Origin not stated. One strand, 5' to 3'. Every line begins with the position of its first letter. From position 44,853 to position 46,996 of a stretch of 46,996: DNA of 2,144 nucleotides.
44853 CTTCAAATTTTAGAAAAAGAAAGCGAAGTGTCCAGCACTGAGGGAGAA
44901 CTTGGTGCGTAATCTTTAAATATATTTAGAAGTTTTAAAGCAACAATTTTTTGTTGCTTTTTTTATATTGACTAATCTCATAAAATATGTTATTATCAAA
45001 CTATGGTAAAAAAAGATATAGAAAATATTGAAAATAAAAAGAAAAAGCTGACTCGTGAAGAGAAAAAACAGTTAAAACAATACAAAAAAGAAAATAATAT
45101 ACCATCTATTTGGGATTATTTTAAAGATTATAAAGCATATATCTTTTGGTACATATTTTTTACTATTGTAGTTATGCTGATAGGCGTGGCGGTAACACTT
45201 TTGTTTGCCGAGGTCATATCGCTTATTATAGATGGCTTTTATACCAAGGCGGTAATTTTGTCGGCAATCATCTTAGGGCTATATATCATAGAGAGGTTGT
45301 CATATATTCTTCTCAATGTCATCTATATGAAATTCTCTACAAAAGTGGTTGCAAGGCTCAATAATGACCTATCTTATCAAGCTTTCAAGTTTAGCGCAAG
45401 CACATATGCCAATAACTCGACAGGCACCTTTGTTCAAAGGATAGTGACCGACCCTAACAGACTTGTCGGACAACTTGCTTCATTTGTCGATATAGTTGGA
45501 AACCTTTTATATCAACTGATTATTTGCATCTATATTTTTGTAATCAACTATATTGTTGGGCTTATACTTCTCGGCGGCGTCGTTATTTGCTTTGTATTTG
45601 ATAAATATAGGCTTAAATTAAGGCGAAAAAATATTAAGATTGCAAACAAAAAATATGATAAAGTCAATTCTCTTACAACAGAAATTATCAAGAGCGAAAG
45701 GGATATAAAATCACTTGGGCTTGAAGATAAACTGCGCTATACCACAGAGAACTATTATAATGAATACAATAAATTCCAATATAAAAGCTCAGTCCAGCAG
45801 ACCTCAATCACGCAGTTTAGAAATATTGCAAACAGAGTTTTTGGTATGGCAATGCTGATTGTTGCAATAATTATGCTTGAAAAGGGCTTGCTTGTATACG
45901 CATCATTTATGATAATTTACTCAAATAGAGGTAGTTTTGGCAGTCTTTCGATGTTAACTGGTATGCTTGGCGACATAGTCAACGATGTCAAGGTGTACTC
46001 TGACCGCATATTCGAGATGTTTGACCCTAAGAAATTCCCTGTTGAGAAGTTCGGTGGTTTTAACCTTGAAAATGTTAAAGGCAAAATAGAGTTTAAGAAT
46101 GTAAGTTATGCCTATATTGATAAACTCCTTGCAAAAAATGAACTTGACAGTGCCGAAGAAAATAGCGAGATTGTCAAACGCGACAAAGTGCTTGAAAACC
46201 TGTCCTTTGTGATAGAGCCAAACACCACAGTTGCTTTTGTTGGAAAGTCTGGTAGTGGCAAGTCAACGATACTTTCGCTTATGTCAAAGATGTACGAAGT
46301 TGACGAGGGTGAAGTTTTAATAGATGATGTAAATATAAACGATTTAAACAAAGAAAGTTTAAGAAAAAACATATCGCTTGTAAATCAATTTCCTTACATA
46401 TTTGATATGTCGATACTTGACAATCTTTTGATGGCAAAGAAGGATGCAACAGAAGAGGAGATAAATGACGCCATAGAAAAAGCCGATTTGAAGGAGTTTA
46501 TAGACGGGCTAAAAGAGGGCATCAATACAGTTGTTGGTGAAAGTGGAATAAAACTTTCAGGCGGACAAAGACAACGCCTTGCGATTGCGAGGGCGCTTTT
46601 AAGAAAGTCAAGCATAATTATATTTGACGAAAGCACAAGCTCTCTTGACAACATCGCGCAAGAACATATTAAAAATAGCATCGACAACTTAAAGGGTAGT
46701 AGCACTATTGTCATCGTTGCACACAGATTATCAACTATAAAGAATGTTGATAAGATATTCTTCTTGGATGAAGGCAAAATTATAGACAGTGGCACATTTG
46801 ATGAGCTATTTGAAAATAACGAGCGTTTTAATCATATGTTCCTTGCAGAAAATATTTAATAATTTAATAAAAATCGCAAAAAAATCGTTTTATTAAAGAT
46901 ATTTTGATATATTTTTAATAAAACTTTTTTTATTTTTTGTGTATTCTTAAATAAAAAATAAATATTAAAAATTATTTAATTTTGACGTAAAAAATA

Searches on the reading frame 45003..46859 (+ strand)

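Call 63: search_protein_families(library=pfam, proteins=[window:45003-46859:+], max_evalue=0.001)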
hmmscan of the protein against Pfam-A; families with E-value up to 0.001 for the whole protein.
window:45003-46859:+ (618 aa): 4 families
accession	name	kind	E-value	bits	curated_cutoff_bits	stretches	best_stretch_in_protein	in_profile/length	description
PF00005.33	ABC_tran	-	1.3e-31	110.5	25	1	397-546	1-137/137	ABC transporter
PF00664.28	ABC_membrane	-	2.2e-18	67.4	28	1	48-301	2-259/274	ABC transporter transmembrane region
PF02463.25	SMC_N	-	7.1e-06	26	40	1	411-586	28-209/220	RecF/RecN/SMC N terminal domain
PF03193.22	RsgA_GTPase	-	0.00041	20.6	30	0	393-437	93-136/174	RsgA GTPase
